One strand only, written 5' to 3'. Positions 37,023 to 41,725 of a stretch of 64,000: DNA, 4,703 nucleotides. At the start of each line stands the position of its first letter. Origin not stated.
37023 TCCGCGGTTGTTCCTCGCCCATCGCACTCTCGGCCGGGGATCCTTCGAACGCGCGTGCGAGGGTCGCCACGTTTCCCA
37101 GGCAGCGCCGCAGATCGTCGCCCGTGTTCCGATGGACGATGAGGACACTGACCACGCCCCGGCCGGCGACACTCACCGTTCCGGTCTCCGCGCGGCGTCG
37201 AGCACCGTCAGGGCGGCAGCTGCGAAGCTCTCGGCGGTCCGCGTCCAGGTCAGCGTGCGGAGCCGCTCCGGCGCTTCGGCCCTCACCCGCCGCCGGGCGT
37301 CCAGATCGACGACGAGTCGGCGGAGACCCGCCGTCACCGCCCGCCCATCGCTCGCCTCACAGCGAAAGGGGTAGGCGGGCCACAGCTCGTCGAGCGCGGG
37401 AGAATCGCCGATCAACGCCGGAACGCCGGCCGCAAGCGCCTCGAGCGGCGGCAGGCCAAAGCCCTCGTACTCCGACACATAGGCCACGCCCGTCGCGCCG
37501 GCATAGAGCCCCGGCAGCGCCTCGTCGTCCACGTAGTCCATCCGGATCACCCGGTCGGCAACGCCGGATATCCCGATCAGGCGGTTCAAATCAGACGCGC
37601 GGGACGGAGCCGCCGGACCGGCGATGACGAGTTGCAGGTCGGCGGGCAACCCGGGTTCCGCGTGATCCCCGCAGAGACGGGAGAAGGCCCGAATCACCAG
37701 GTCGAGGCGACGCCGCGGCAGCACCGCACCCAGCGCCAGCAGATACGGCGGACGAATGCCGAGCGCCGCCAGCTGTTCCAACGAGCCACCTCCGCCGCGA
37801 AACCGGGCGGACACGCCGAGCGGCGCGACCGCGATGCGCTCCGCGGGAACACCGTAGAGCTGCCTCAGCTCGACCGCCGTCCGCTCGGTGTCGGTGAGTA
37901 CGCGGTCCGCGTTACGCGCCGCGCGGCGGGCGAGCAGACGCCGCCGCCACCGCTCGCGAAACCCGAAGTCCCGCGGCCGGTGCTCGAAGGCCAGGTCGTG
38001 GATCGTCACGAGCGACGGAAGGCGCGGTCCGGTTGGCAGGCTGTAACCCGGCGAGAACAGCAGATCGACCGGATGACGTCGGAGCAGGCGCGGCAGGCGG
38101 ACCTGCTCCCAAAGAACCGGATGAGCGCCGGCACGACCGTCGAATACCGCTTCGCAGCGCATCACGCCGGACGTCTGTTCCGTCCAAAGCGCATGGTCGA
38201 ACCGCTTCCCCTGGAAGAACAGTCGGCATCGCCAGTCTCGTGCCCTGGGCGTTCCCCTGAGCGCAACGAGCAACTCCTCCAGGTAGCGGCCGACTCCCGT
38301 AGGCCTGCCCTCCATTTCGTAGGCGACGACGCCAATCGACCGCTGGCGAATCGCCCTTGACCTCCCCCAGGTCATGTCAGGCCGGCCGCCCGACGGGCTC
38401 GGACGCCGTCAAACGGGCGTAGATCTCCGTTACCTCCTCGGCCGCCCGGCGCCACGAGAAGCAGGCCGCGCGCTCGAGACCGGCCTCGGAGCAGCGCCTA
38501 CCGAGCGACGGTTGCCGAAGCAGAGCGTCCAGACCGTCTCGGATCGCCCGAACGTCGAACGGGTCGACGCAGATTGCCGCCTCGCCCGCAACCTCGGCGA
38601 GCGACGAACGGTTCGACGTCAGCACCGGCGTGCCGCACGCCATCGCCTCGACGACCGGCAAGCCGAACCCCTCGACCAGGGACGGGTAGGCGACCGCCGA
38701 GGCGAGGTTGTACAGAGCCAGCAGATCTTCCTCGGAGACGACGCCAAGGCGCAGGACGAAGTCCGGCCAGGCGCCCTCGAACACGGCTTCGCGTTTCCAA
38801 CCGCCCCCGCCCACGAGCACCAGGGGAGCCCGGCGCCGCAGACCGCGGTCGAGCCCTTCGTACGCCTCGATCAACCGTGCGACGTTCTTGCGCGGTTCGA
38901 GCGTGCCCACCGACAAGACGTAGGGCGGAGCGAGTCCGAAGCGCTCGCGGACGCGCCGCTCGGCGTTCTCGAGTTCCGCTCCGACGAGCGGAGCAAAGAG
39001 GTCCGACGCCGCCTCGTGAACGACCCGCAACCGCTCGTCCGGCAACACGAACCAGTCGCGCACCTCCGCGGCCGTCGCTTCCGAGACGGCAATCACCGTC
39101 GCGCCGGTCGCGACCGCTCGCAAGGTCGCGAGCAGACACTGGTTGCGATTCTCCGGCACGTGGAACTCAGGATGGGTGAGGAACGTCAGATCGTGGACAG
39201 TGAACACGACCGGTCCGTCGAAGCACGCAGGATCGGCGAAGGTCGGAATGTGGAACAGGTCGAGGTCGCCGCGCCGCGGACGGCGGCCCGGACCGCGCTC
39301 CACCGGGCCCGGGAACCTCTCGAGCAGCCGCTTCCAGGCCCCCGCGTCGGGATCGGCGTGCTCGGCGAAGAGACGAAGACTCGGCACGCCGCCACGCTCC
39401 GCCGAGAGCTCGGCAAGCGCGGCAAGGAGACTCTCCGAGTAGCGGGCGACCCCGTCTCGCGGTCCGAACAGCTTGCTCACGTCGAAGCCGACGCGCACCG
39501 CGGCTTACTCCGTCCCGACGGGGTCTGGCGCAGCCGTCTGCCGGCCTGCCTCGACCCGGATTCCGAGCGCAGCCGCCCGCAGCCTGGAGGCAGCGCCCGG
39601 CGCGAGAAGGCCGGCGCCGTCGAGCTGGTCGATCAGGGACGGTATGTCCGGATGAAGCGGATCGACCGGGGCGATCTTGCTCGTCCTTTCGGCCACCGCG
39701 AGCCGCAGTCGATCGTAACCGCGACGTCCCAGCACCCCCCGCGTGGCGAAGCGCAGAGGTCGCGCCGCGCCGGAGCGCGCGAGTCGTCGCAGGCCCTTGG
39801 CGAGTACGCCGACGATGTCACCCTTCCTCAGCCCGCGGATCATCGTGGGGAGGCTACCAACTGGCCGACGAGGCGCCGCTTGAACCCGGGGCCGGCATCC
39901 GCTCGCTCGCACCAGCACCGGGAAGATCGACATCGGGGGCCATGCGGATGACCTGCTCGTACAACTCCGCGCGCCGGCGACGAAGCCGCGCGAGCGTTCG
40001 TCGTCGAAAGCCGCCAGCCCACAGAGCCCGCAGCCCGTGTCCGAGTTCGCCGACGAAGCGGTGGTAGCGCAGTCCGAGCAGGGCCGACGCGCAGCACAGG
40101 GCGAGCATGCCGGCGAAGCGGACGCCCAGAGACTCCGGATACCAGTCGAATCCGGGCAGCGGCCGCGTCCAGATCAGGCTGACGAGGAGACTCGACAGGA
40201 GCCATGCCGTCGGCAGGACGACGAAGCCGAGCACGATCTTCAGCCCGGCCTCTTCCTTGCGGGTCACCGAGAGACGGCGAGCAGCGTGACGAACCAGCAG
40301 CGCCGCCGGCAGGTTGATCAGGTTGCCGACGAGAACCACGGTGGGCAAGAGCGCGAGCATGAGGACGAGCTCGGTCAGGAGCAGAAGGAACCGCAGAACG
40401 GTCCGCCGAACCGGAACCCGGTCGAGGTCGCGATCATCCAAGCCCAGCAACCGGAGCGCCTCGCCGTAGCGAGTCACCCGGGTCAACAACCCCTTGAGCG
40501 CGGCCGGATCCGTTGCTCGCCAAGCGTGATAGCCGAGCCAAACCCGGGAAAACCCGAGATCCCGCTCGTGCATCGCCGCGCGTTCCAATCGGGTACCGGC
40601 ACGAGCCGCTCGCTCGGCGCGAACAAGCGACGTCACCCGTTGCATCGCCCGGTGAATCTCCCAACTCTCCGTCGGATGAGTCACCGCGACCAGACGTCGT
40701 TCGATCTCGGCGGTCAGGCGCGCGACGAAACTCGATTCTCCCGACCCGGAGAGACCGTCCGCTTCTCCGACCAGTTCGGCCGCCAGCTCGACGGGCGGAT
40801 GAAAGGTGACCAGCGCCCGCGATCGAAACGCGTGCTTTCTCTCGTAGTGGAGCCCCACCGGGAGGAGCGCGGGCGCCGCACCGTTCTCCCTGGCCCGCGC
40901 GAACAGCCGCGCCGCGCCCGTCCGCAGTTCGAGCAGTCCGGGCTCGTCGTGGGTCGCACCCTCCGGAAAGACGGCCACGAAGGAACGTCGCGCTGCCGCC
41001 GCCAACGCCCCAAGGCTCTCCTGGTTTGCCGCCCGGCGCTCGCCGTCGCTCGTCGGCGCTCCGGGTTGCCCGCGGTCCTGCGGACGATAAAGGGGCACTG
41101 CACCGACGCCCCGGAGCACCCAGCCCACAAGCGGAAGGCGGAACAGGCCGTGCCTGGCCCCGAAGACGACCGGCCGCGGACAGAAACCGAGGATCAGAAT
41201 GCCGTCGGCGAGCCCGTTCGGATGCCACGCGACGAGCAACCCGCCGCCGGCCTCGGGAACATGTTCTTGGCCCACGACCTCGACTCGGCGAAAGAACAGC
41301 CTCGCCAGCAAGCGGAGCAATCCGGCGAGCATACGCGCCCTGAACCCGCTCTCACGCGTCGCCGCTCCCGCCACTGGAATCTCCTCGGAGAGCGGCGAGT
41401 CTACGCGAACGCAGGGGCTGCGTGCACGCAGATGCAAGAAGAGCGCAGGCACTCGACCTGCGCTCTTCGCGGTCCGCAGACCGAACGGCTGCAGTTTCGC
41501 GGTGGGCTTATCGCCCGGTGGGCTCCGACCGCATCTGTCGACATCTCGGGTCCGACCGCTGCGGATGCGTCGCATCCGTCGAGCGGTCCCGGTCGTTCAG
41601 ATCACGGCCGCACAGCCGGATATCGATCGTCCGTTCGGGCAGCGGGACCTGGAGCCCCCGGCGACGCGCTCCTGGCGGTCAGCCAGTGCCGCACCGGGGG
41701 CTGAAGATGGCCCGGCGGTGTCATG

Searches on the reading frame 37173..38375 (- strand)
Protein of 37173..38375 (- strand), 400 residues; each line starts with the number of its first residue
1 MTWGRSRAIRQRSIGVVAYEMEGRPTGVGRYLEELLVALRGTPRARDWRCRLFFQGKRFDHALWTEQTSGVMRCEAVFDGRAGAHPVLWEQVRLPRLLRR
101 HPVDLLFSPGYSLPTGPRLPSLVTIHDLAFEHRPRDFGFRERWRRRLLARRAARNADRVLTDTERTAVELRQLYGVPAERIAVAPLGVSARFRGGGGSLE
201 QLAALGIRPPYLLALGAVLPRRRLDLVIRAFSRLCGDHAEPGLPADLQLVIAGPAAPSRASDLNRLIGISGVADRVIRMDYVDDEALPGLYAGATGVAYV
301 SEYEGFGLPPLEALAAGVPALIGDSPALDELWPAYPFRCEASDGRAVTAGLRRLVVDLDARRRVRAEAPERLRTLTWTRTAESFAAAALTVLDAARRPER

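Call 72: search_protein_families(library=pfam, proteins=[window:37173-38375:-], max_evalue=0.0001)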
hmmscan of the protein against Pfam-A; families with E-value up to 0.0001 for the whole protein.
window:37173-38375:- (400 aa): 5 families
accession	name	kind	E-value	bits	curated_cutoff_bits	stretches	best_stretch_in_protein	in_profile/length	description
PF00534.26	Glycos_transf_1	-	9e-17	61.6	26.4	1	209-369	15-170/172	Glycosyl transferases group 1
PF13439.12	Glyco_transf_4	-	1.3e-14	55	28.5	1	27-189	3-167/170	Glycosyltransferase Family 4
PF13692.12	Glyco_trans_1_4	-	1.4e-13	51.8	27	1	210-331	2-114/142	Glycosyl transferases group 1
PF13579.12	Glyco_trans_4_4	-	1.2e-11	45.6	29.7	1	26-187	1-158/158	Glycosyl transferase 4-like domain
PF20706.3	GT4-conflict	-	2.7e-09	36.9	26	1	204-328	193-316/385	Family 4 Glycosyltransferase in conflict systems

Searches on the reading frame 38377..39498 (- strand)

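Call 3: search_protein_families(library=pfam, proteins=[window:38377-39498:-], max_evalue=0.01)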
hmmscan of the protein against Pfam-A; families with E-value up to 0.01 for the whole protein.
window:38377-39498:- (373 aa): 5 families
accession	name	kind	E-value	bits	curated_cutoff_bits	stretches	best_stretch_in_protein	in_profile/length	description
PF00534.26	Glycos_transf_1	-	3.8e-30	105.1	26.4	1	186-341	10-170/172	Glycosyl transferases group 1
PF13692.12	Glyco_trans_1_4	-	1.8e-22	80.6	27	1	192-328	2-141/142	Glycosyl transferases group 1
PF20706.3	GT4-conflict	-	2.1e-09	37.3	26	1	188-304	194-320/385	Family 4 Glycosyltransferase in conflict systems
PF13439.12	Glyco_transf_4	-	6.5e-09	36.5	28.5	1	72-161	66-163/170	Glycosyltransferase Family 4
PF13524.12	Glyco_trans_1_2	-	5.3e-07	30.1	25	1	225-354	16-140/144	Glycosyl transferase-like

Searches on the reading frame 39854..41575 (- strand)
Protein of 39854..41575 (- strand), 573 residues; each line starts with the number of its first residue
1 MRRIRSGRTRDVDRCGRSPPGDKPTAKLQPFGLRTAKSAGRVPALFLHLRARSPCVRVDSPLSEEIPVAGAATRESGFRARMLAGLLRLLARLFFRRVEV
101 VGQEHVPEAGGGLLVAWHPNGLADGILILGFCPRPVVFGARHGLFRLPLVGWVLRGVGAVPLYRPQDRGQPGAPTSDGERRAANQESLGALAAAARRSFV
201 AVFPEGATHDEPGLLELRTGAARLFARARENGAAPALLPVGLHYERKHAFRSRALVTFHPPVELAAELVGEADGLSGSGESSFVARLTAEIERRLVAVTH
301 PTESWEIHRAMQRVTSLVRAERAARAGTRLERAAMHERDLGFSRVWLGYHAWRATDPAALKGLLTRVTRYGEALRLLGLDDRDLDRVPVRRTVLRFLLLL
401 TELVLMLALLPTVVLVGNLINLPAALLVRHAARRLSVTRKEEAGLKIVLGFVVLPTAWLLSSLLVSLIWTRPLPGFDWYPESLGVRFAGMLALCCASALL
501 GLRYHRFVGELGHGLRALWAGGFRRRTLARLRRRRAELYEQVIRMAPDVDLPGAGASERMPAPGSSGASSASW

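Call 3: search_protein_families(library=pfam, proteins=[window:39854-41575:-], max_evalue=0.01)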
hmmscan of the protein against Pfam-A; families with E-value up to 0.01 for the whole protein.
window:39854-41575:- (573 aa): 1 family
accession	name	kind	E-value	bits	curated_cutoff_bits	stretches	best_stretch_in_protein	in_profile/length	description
PF01553.26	Acyltransferase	-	7.6e-16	58.6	23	1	97-239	1-128/132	Acyltransferase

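Call 7: search_protein_families(library=ncbifam, proteins=[window:39854-41575:-], max_evalue=0.1)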
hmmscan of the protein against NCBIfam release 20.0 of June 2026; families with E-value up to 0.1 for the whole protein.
window:39854-41575:- (573 aa): 2 families
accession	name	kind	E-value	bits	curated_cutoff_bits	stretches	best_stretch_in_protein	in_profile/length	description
TIGR00530.1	AGP_acyltrn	subfamily_domain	9.7e-10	38.3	102.95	1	98-224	4-116/130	1-acylglycerol-3-phosphate O-acyltransferase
NF006386.0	PRK08633.1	equivalog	3.2e-07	28.5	1221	1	86-225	414-539/1147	acyl-[ACP]--phospholipid O-acyltransferase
